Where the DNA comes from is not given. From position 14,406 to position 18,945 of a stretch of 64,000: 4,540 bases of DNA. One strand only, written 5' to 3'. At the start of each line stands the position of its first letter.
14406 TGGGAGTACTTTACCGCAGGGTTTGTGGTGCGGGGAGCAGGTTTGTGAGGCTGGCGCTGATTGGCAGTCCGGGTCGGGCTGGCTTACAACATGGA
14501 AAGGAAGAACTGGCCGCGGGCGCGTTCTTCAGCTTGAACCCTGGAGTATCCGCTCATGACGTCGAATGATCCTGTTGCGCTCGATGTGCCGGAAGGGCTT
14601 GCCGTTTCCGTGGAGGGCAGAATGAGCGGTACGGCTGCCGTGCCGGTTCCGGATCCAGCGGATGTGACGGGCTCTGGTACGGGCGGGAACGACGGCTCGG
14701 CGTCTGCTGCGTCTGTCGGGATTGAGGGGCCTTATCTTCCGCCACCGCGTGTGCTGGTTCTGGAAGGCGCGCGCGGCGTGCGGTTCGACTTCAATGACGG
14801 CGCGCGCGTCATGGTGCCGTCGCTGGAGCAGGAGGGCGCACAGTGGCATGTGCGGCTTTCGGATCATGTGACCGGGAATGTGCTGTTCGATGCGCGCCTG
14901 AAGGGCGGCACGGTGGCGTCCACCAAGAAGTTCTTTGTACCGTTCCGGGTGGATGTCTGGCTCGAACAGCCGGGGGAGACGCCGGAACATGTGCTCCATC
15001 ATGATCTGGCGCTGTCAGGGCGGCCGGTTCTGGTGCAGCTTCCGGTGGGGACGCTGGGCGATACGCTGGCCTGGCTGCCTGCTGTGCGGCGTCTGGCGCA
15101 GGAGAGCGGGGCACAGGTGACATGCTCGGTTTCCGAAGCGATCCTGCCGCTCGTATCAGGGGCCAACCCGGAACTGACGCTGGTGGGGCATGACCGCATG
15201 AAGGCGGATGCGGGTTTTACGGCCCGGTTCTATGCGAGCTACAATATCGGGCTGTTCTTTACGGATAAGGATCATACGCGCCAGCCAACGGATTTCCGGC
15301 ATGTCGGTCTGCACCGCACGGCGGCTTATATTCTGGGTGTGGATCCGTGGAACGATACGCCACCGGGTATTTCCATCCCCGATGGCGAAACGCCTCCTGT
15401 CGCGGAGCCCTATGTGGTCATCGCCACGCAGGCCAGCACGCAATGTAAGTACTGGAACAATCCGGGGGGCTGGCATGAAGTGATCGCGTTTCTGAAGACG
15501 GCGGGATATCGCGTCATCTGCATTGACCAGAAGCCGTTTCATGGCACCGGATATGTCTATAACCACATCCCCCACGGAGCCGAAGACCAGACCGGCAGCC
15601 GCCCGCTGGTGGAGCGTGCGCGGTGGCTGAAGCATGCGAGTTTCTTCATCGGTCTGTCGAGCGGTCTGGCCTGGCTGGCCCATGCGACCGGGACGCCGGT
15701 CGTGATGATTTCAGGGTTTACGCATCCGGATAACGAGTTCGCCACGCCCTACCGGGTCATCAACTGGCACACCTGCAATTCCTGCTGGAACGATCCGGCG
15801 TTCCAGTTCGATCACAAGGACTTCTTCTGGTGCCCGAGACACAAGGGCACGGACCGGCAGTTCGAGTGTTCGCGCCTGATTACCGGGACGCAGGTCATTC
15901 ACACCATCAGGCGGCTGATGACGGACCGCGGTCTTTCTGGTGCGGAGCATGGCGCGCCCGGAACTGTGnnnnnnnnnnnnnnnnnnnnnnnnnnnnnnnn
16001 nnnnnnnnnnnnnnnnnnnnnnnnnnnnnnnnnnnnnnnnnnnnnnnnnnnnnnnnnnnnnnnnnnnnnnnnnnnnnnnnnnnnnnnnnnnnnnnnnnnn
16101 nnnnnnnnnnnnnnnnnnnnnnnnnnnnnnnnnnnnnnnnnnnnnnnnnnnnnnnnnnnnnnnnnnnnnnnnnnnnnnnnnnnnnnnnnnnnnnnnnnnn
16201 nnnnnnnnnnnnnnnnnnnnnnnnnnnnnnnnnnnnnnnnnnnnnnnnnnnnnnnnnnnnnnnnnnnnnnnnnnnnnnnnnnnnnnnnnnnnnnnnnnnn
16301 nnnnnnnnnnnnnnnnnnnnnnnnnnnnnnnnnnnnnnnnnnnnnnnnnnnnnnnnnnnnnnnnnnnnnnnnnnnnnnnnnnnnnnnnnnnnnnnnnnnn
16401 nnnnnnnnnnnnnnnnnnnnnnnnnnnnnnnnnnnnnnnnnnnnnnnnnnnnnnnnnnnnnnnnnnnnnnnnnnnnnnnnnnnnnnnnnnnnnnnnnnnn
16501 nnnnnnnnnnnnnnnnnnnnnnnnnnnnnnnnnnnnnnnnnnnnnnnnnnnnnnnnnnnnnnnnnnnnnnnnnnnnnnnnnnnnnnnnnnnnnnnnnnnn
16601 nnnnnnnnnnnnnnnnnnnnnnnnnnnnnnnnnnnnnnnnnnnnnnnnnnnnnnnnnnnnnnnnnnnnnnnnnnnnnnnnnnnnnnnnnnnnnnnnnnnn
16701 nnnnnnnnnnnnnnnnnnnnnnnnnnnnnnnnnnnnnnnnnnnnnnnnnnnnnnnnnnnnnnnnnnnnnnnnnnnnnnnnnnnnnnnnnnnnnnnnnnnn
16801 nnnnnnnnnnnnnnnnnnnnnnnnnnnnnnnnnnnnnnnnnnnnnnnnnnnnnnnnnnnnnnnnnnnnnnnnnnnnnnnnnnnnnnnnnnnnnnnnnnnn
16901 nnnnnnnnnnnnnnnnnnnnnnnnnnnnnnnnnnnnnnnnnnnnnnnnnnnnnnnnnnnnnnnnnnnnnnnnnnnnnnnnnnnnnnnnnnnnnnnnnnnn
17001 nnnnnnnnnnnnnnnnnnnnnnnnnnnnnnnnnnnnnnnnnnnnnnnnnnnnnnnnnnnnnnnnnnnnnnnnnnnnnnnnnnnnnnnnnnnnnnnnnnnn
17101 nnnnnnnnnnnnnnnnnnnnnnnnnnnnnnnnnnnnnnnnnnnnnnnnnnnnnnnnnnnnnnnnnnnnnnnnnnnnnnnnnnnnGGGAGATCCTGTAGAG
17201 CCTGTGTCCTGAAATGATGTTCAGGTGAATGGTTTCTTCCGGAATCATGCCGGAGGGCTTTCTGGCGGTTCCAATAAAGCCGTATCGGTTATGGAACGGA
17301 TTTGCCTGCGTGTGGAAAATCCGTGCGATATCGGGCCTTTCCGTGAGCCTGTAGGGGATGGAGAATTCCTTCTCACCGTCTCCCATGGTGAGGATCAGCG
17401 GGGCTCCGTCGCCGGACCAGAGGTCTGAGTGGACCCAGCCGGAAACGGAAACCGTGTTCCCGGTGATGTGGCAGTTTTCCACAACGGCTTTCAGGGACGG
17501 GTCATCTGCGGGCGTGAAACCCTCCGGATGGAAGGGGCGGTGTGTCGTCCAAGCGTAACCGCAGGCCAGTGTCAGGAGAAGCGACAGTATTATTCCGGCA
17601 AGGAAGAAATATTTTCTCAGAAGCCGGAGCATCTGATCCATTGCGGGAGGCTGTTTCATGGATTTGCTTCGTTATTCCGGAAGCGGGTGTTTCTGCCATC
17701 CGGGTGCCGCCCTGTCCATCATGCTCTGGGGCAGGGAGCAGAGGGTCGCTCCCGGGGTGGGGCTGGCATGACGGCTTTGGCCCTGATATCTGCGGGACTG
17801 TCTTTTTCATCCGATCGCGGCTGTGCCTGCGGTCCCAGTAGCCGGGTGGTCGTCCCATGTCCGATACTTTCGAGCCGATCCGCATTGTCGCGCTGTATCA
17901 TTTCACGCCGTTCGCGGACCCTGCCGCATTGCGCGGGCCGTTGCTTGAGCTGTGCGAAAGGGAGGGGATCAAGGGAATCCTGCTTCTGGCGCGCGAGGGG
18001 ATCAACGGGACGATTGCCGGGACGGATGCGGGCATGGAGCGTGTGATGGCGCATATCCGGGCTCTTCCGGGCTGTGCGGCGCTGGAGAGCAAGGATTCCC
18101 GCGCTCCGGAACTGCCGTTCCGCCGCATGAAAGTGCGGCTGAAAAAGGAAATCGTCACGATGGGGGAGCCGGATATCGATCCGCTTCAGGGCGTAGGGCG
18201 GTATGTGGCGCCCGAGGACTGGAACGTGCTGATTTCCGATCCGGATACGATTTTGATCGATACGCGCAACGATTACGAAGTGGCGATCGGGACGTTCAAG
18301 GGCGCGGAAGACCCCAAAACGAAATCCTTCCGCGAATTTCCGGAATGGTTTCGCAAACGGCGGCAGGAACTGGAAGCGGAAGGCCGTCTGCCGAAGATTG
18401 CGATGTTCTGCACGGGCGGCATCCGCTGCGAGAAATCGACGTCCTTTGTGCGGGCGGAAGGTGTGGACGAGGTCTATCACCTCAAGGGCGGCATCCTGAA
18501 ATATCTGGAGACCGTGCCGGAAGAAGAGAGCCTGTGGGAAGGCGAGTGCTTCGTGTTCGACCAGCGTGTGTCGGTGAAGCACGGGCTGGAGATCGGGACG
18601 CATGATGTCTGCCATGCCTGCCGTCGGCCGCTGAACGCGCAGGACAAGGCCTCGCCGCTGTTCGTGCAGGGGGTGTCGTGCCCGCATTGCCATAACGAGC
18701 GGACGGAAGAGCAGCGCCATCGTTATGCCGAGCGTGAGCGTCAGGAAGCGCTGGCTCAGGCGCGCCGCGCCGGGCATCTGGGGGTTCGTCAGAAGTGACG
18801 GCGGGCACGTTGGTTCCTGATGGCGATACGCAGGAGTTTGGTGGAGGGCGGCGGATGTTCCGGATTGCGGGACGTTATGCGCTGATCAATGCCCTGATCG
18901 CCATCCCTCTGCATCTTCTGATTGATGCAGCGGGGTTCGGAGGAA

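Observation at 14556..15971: Orphan TibC/Aah-type autotransporter heptosyltransferase with no autotransporter nearby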

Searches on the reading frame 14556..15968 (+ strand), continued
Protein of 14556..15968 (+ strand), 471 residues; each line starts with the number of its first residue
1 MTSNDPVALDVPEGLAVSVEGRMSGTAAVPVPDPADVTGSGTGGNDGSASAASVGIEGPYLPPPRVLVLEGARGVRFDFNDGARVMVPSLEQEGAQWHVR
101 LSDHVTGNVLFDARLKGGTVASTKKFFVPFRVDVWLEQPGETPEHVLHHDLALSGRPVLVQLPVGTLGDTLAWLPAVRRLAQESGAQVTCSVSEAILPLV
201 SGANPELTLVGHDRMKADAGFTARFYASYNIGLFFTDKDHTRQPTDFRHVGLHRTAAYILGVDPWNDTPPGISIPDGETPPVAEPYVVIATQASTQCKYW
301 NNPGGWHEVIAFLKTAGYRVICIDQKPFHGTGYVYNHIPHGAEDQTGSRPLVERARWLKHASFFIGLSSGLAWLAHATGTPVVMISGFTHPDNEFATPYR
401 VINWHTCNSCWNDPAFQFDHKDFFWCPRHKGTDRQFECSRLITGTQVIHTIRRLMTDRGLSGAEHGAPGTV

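Call 73: get_annotated_region(hit=H46, flank=9000)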
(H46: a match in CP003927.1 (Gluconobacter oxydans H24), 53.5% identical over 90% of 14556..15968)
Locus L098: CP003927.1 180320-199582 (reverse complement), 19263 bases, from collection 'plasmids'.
description: Gluconobacter oxydans H24 plasmid, complete sequence
organism: Gluconobacter oxydans H24 (NCBI taxid 1224746)
taxonomy: Bacteria; Pseudomonadota; Alphaproteobacteria; Rhodospirillales; Acetobacteraceae; Gluconobacter; Gluconobacter oxydans; Gluconobacter oxydans H24
host: -; source: -; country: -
typing (MOB-suite, as given by PLSDB): conjugative; replicon rep_cluster_1287; relaxase MOBF; mating-pair formation MPF_I
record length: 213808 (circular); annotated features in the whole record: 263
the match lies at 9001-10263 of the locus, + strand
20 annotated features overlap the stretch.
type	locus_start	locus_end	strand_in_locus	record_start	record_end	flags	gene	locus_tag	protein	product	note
CDS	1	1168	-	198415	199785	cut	-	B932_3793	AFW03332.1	NodT family RND efflux system outer membrane lipoprotein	-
CDS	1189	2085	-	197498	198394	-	-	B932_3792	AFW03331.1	secretion protein HlyD family protein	-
CDS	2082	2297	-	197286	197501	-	-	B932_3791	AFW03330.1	hypothetical protein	-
CDS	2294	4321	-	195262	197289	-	-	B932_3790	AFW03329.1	putative efflux transporter permease, putative fusaric acid resistance pump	-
CDS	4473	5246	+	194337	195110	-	-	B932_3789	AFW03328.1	AraC family transcriptional regulator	-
CDS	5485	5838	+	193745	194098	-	-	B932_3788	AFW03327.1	lactoylglutathione lyase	-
CDS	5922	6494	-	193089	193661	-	-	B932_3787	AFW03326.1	glyoxalase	-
CDS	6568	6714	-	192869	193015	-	-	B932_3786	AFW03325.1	hypothetical protein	-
CDS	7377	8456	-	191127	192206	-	-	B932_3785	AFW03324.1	transposase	-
CDS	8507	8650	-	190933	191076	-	-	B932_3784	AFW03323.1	transposase (class II)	-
CDS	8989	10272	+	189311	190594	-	-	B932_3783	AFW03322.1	glycosyl transferase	-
CDS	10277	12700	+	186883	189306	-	-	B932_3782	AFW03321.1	outer membrane protein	-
CDS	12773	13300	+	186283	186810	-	-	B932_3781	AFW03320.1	transcriptional regulator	-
CDS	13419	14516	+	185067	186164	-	-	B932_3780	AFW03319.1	transposase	-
CDS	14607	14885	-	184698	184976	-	-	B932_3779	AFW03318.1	transposase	-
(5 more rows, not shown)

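Call 74: get_annotated_region(hit=H50, flank=9000)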
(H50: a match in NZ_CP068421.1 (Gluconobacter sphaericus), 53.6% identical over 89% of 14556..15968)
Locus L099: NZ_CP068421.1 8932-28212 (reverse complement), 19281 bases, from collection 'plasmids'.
description: Gluconobacter sphaericus strain SJF2-1 plasmid pSJF2-b, complete sequence
organism: Gluconobacter sphaericus (NCBI taxid 574987)
taxonomy: Bacteria; Pseudomonadota; Alphaproteobacteria; Rhodospirillales; Acetobacteraceae; Gluconobacter; Gluconobacter sphaericus
host: -; source: single cell,Campbell Early grape; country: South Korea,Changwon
typing (MOB-suite, as given by PLSDB): non-mobilizable; replicon rep_cluster_1287
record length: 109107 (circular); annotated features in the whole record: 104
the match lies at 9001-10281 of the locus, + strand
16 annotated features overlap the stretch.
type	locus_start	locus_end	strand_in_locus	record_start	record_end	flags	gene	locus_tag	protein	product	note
CDS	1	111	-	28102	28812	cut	-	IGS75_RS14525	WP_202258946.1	TetR/AcrR family transcriptional regulator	GO:0006355 - regulation of DNA-templated transcription [Evidence IEA]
CDS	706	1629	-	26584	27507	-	-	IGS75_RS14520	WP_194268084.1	replication protein RepA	-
CDS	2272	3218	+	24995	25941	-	-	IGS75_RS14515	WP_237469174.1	IS630 family transposase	-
CDS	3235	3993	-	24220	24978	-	-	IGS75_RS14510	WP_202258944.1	segregation/condensation protein A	-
CDS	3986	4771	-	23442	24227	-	-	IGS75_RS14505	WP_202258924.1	hypothetical protein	-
CDS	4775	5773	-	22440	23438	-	-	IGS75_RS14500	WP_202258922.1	site-specific integrase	GO:0015074 - DNA integration [Evidence IEA]; GO:0006310 - DNA recombination [Evidence IEA]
CDS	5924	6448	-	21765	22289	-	-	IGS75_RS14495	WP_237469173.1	SMC-Scp complex subunit ScpB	-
CDS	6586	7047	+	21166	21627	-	-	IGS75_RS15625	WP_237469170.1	hypothetical protein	-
CDS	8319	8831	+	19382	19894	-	-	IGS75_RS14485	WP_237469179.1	IS5 family transposase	-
CDS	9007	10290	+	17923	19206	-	-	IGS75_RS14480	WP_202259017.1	autotransporter strand-loop-strand O-heptosyltransferase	-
CDS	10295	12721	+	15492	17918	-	-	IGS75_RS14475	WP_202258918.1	Hint domain-containing protein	-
CDS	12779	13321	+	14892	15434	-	-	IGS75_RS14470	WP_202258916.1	helix-turn-helix transcriptional regulator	-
CDS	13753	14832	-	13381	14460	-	-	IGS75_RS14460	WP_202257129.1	IS5 family transposase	-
CDS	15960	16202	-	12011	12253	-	-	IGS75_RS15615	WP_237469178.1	transposase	GO:0006313 - DNA transposition [Evidence IEA]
CDS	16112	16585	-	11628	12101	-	-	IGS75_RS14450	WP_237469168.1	IS5 family transposase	-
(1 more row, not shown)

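Call 75: get_annotated_region(hit=H51, flank=9000)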
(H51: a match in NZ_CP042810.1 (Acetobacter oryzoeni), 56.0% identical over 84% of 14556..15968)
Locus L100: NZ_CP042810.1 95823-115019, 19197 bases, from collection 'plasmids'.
description: Acetobacter oryzoeni strain B6 plasmid unnamed2, complete sequence
organism: Acetobacter oryzoeni (NCBI taxid 2500548)
taxonomy: Bacteria; Pseudomonadota; Alphaproteobacteria; Rhodospirillales; Acetobacteraceae; Acetobacter; Acetobacter oryzoeni
host: -; source: vinegar,vinegar; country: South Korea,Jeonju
typing (MOB-suite, as given by PLSDB): non-mobilizable; replicon rep_cluster_1288
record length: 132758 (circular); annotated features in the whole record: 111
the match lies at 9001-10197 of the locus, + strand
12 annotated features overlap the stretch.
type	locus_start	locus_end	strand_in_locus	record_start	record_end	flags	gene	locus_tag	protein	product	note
CDS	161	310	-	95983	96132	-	-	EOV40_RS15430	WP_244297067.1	hypothetical protein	-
CDS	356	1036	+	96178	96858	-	-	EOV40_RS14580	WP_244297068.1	hypothetical protein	-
CDS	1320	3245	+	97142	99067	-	-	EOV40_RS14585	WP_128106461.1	exodeoxyribonuclease VII large subunit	-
CDS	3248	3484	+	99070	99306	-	-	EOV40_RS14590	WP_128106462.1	exodeoxyribonuclease VII small subunit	-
CDS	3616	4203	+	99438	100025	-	-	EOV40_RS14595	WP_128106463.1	hypothetical protein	-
CDS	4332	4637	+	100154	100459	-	-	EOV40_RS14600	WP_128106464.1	hypothetical protein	-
CDS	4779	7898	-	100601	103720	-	-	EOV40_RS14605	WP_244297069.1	Hint domain-containing protein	-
CDS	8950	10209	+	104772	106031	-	-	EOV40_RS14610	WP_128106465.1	autotransporter strand-loop-strand O-heptosyltransferase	-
CDS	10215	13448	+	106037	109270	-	-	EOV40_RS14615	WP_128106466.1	Hint domain-containing protein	-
CDS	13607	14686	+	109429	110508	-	-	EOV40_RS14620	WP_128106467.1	IS5 family transposase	-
CDS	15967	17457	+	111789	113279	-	-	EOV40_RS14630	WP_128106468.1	tyrosine-type recombinase/integrase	GO:0015074 - DNA integration [Evidence IEA]; GO:0006310 - DNA recombination [Evidence IEA]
CDS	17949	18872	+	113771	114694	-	-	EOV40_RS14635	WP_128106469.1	replication protein RepA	-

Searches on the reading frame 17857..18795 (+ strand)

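Call 8: search_protein_families(library=pfam, proteins=[window:17857-18795:+], max_evalue=0.001)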
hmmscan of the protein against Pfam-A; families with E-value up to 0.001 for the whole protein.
window:17857-18795:+ (313 aa): 3 families
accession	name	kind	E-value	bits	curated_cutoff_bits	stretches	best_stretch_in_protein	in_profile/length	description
PF17773.7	UPF0176_N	-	5.4e-27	94.5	26.2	1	9-99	2-92/92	UPF0176 acylphosphatase like domain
PF00581.25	Rhodanese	-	7.4e-08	33.2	22.2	1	125-217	8-100/102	Rhodanese-like domain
PF12368.13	Rhodanese_C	-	0.00099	19.8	26.9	0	228-279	1-54/66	Rhodanase C-terminal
